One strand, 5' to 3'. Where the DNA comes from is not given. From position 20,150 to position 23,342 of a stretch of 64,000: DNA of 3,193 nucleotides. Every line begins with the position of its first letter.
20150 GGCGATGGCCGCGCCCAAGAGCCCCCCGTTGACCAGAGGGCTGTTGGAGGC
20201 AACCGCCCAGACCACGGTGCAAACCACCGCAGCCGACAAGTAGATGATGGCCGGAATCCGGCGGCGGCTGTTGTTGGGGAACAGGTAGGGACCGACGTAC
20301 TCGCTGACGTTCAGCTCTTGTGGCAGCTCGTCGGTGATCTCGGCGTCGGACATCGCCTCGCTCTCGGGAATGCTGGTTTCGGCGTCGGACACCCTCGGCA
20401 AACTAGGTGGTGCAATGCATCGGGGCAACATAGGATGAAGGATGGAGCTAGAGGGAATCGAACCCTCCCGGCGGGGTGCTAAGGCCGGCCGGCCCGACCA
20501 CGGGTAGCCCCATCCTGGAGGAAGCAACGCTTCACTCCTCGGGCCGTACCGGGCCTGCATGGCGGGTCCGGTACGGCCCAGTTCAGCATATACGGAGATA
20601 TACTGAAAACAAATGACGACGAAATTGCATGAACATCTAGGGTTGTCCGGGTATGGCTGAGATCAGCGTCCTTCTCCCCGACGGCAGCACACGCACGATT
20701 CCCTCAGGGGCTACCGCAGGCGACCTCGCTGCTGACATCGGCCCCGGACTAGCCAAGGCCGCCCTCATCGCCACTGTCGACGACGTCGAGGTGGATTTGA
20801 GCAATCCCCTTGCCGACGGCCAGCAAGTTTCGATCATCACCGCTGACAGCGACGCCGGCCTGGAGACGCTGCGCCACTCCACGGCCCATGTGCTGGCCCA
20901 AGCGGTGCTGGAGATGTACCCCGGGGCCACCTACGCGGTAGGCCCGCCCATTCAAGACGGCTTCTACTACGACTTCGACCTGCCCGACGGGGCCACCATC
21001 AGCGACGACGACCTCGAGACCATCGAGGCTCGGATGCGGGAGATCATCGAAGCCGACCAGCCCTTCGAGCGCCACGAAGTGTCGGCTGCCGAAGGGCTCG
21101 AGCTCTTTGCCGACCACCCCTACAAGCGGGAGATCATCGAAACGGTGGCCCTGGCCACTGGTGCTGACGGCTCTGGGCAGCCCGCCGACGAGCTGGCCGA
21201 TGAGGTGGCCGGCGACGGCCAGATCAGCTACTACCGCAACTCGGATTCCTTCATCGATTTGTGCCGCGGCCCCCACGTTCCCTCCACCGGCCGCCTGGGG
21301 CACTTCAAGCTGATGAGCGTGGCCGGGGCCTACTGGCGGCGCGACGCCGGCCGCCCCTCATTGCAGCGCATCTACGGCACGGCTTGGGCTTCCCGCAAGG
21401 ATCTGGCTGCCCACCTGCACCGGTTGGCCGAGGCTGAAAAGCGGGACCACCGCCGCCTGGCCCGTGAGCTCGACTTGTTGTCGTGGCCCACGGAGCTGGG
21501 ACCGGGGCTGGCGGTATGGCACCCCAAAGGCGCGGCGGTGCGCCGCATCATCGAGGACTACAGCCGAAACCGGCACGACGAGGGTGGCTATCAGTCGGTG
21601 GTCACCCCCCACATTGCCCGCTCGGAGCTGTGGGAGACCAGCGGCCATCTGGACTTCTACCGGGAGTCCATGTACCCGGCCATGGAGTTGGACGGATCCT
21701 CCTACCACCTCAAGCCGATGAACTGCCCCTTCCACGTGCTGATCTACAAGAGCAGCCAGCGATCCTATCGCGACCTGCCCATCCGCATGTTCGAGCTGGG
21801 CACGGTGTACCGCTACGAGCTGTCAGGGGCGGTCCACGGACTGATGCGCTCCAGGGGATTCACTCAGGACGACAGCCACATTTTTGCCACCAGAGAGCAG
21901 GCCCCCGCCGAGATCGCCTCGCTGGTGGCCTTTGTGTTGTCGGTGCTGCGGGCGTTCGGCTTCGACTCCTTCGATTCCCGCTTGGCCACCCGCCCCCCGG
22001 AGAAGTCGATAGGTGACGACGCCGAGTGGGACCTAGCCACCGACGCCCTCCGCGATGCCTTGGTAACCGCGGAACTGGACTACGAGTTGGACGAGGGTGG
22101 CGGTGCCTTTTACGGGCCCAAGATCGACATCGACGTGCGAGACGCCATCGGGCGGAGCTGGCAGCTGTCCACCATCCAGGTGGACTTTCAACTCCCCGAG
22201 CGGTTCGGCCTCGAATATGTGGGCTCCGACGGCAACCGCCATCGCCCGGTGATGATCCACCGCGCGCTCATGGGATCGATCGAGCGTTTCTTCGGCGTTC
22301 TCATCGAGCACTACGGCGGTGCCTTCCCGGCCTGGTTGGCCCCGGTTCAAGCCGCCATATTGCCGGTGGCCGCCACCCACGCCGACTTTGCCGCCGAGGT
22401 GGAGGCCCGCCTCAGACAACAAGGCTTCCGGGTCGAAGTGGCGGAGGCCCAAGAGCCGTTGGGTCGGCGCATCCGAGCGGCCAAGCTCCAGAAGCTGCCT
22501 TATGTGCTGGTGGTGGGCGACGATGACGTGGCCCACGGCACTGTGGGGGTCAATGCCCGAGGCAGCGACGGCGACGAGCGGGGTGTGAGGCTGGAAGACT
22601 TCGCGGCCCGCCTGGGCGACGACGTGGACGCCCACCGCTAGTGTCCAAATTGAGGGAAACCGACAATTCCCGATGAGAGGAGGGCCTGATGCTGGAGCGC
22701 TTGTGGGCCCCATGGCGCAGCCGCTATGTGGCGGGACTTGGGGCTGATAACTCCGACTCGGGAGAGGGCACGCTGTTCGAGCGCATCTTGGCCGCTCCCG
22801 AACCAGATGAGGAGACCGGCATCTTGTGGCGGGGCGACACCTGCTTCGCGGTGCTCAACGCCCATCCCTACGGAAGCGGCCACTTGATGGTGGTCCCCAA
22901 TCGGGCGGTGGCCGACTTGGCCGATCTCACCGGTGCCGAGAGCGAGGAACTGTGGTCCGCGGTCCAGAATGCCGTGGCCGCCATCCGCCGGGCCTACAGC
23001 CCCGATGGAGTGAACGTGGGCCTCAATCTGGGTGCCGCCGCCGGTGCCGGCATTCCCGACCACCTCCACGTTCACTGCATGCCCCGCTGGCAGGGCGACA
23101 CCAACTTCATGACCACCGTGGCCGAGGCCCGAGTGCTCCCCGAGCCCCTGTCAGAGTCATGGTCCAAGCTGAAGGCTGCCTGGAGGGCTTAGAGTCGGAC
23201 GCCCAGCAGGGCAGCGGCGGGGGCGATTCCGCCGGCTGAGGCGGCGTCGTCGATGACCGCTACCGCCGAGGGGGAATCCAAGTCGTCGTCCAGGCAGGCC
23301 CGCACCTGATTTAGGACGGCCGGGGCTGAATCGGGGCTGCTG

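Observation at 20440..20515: Non-canonical tRNA(Ala)-like cloverleaf at the pgsA/thrS divergent region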

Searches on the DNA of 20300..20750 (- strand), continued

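Call 60: search_with_rna_model(model_id=R1, sources=[L094, L095, L096, L097, L098, L099, L100, L101, L102, L103, L104, L105, L106, L107, L108, L109, L110, L111, L112, L113, L114, L115, L116, L117, L118, L119, L120, L121, L122, L123, L124, L125, L126, L127, L128, L129, L130, L131, L132, L133, L134, L135, L136, L137, L138, L139, L140, L141, L142, L143], max_evalue=1, show_alignments=4)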
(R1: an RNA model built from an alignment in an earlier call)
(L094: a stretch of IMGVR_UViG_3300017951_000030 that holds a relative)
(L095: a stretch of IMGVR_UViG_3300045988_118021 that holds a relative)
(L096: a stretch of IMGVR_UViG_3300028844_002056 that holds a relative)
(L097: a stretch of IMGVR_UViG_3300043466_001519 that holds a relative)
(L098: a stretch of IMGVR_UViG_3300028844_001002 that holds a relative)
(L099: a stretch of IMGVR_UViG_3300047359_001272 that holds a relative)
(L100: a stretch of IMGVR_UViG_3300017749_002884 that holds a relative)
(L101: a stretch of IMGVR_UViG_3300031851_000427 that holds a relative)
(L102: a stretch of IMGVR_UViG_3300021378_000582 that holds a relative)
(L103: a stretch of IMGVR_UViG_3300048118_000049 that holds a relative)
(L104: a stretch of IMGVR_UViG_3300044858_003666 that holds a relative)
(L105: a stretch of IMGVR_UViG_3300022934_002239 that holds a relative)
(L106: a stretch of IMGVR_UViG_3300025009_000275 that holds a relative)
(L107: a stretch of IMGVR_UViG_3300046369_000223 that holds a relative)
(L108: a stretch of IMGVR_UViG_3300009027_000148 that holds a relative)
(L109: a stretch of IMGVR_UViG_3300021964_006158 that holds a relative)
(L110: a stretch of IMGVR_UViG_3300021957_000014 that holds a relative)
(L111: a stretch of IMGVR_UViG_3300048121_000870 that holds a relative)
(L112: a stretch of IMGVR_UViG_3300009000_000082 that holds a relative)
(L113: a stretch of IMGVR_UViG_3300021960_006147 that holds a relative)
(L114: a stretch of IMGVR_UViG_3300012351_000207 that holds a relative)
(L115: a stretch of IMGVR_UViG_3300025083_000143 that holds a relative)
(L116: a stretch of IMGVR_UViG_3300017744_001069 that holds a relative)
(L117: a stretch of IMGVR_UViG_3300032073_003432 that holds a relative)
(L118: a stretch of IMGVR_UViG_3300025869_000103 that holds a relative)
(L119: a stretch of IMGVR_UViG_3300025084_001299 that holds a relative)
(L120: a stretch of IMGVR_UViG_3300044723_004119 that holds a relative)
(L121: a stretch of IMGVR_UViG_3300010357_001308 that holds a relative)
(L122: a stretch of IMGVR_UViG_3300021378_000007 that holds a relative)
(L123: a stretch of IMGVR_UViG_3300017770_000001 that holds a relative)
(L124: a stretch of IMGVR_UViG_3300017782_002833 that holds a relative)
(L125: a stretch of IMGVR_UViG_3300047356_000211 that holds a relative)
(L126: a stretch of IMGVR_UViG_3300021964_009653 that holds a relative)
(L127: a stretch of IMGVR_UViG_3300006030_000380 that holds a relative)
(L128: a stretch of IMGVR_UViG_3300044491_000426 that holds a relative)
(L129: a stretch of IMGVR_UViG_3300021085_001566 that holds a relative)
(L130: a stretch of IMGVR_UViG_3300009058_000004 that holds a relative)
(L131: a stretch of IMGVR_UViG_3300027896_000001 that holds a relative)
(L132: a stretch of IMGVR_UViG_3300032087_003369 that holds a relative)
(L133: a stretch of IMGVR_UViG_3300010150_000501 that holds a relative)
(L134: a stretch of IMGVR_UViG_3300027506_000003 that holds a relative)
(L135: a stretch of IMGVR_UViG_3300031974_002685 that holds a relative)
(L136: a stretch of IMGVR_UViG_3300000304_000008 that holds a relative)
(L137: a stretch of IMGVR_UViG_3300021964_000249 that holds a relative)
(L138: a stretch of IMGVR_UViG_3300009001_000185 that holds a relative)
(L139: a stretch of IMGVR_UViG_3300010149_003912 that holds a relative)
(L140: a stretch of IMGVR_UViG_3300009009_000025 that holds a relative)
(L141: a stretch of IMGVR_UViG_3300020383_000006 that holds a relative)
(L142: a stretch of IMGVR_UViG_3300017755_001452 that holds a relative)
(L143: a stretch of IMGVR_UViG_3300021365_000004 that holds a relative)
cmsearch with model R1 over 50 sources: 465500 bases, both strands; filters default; matches with E-value up to 1: 61.
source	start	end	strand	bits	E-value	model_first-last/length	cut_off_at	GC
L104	3023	3098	-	44.3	8.5e-09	1-80/80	no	0.64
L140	9970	10049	-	42.4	2.7e-08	1-80/80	no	0.56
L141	1633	1712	+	35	2.6e-06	1-80/80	no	0.51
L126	661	744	+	34.6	3.2e-06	1-80/80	no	0.55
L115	9315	9398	-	34.4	3.8e-06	1-80/80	no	0.54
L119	5171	5254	-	34.4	3.8e-06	1-80/80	no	0.54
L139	699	782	-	34.4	3.8e-06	1-80/80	no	0.54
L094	8474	8557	+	33.6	6e-06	1-80/80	no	0.54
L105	3231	3314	+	33.6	6e-06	1-80/80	no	0.54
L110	2393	2476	-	30.7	3.7e-05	1-80/80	no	0.52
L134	9539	9622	-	30.7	3.7e-05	1-80/80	no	0.52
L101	198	281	-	29.4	8e-05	1-80/80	no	0.52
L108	4411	4494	+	29.4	8e-05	1-80/80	no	0.52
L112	6846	6929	+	29.4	8e-05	1-80/80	no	0.52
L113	10912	10995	-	29.4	8e-05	1-80/80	no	0.52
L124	5360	5443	+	29.4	8e-05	1-80/80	no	0.52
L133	2467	2550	-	29.4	8e-05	1-80/80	no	0.52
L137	6678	6761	-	29.4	8e-05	1-80/80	no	0.52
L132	6902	6985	+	29.3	8.3e-05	1-80/80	no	0.52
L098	9942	10025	-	29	0.0001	1-80/80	no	0.55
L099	12208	12291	+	29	0.0001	1-80/80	no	0.55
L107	51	134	-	29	0.0001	1-80/80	no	0.55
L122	4197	4280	-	29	0.0001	1-80/80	no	0.55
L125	3455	3538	-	29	0.0001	1-80/80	no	0.55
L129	841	924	-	29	0.0001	1-80/80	no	0.55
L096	4163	4246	+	28.5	0.00014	1-80/80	no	0.52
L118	762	845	-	28.5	0.00014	1-80/80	no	0.52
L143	3281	3364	-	28.5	0.00014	1-80/80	no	0.52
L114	3365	3448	+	27.9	0.0002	1-80/80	no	0.56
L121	9432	9516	+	26.4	0.0005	1-80/80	no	0.56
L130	8681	8764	-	25.9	0.00068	1-80/80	no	0.51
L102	1731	1814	+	25.8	0.00072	1-80/80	no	0.57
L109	4082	4165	+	25.8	0.00072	1-80/80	no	0.57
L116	6961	7044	+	25.8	0.00072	1-80/80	no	0.57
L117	1720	1803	-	25.8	0.00072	1-80/80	no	0.57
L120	5106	5189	+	25.8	0.00072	1-80/80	no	0.57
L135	4340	4423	+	25.8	0.00072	1-80/80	no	0.57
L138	7090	7173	-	25.8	0.00072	1-80/80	no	0.57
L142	5247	5330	-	25.8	0.00072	1-80/80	no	0.57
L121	10974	11056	+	25.4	0.00092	1-80/80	no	0.49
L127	1630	1717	-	25.1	0.0012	1-80/80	no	0.51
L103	5779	5861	-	24.7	0.0015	1-80/80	no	0.54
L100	1586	1669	+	24.4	0.0018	1-80/80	no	0.51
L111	9044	9127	+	24.4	0.0018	1-80/80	no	0.51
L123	6710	6793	-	24.4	0.0018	1-80/80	no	0.51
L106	7339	7427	+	23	0.0041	1-80/80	no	0.45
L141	4299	4390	+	22.5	0.0055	1-80/80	no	0.47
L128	2769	2795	-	21.7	0.0094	54-80/80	5'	0.56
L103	9904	9988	-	21.3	0.012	1-80/80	no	0.6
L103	11001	11093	-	20.7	0.017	1-80/80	no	0.53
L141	8403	8487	+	20.3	0.022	1-80/80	no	0.47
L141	1387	1472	+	18.4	0.069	1-80/80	no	0.55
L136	4195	4293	+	18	0.088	1-80/80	no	0.4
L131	704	760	-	17.2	0.15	1-80/80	no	0.49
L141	1944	2026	+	16.7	0.2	1-80/80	no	0.49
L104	4153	4230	+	16.5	0.22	1-80/80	no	0.62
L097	9031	9100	-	16.3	0.26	1-80/80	no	0.31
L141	8507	8597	+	15.4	0.46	1-80/80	no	0.49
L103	9587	9680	-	15.2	0.51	1-80/80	no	0.55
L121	8994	9046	+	14.6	0.74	1-80/80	no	0.6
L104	4602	4618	+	14.5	0.79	53-69/80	no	0.59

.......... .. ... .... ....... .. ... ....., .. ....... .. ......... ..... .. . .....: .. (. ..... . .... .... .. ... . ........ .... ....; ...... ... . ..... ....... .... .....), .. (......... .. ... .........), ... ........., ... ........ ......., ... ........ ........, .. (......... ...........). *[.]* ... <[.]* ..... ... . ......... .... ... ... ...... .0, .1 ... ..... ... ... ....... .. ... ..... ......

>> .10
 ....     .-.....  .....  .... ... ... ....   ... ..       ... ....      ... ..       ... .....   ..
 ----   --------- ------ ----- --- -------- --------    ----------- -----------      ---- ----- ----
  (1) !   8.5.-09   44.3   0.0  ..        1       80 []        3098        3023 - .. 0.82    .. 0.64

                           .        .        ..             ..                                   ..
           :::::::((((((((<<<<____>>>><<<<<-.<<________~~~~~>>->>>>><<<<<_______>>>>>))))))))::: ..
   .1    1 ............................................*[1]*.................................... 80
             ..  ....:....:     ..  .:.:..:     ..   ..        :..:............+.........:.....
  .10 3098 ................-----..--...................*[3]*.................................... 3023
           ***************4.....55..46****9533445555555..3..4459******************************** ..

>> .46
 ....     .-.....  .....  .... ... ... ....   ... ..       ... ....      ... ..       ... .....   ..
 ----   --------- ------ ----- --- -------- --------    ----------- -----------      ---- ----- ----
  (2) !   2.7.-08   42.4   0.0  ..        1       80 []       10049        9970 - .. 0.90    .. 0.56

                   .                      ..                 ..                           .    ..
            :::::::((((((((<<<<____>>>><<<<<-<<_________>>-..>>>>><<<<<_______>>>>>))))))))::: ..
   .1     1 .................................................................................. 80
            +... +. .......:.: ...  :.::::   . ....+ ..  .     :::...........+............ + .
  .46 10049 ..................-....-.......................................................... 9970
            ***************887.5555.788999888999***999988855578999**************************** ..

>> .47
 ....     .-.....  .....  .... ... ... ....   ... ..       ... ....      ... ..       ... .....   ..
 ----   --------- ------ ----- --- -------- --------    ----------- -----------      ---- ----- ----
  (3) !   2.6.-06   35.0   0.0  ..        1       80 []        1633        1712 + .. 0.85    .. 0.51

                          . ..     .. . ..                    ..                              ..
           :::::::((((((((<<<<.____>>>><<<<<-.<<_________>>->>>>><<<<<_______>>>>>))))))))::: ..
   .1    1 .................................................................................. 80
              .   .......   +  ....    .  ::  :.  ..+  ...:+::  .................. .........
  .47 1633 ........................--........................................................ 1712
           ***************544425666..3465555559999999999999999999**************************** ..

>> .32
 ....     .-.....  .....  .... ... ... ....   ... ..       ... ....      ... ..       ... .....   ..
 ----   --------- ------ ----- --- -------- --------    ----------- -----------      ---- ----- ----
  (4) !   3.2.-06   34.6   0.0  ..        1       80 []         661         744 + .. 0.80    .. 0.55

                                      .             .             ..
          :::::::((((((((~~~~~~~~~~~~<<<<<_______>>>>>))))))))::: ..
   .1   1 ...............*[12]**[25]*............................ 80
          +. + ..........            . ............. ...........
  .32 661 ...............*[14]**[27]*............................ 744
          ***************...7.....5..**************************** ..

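Call 68: search_with_rna_model(model_id=R1, sources=[window, L003, L007, L015, L140, L144, L104], max_evalue=0.0001, make_alignment=true, show_alignments=0)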
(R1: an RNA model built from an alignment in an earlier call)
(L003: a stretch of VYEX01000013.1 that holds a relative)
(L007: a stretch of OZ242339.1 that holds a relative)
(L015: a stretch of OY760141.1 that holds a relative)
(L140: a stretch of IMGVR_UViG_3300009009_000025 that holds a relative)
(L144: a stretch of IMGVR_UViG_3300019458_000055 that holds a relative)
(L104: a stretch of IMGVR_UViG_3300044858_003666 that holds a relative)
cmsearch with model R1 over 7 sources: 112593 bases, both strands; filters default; matches with E-value up to 0.0001: 8.
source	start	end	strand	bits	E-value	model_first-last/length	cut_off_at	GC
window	20440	20519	-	106.6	4.2e-26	1-80/80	no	0.7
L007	2849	2928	+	106.2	5.5e-26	1-80/80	no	0.69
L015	2846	2925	+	104.7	1.3e-25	1-80/80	no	0.69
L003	2807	2887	+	102.7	4.8e-25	1-80/80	no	0.7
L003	2888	2968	+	98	8.5e-24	1-80/80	no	0.67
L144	21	102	+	49.2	9.9e-11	1-80/80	no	0.71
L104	3023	3098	-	44.3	2e-09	1-80/80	no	0.64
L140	9970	10049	-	42.4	6.5e-09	1-80/80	no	0.56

Alignment A6: 8 matches aligned to the model, 87 columns, each read 5' to 3' on its own strand. Consensus structure (alignment columns), stored with it:
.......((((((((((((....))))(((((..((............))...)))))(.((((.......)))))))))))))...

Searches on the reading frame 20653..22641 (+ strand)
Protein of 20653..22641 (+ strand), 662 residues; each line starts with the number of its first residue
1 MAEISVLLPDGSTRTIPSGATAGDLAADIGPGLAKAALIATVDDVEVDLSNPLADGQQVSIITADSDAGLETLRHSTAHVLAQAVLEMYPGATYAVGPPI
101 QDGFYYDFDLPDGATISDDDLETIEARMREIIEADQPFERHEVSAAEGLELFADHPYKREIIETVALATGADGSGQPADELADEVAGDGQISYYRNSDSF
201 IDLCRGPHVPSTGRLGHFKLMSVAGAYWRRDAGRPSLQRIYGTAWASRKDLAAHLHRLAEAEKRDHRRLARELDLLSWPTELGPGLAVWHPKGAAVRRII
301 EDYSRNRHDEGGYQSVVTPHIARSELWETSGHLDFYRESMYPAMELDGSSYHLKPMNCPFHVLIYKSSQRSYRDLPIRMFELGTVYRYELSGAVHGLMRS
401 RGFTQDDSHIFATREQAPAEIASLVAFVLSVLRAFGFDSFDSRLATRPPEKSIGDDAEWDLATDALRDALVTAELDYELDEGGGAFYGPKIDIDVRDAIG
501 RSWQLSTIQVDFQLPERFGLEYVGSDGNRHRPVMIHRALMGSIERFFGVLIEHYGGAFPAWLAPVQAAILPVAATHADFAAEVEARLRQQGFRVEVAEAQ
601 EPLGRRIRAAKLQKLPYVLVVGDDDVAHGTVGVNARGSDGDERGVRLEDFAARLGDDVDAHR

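Call 8: search_protein_families(library=pfam, proteins=[window:20653-22641:+])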
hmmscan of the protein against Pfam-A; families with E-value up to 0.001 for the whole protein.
window:20653-22641:+ (662 aa): 4 families
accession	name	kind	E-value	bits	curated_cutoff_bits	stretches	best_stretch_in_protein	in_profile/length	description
PF00587.30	tRNA-synt_2b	-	4.5e-43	147.8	29.3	1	348-554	8-179/179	tRNA synthetase class II core domain (G, H, P, S and T)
PF03129.25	HGTP_anticodon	-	4.7e-17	62.4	21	1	566-654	1-91/94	Anticodon binding domain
PF02824.27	TGS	-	5e-16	58.9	22.2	1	5-63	2-60/60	TGS domain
PF07973.19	tRNA_SAD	-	4.7e-12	46.1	24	1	193-241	3-44/44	Threonyl and Alanyl tRNA synthetase second additional domain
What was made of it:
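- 20653..23192 (+): The inverted segment, thrS (20653-22641) and the HIT gene (22689-23192). Pfam (call 8).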

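Call 9: find_encoding_contigs(protein=window:20653-22641:+, flank=3000, max_places=5)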
Protein window:20653-22641:+ (662 aa): no gene with exactly this product is on record in the collection.

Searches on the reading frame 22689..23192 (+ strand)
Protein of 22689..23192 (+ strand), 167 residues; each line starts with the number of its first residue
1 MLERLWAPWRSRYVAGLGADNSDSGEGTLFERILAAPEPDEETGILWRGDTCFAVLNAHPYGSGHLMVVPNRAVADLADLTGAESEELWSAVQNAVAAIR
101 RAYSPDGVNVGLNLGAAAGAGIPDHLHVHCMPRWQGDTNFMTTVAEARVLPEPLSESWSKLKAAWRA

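Call 8: search_protein_families(library=pfam, proteins=[window:22689-23192:+])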
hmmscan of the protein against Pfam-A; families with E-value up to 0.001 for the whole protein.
window:22689-23192:+ (167 aa): 2 families
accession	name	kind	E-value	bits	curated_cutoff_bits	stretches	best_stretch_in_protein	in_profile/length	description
PF01230.28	HIT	-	2.1e-15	57.6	21.5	1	44-134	7-96/98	HIT domain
PF11969.13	DcpS_C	-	8.7e-07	29.8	24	1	44-131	15-100/114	Scavenger mRNA decapping enzyme C-term binding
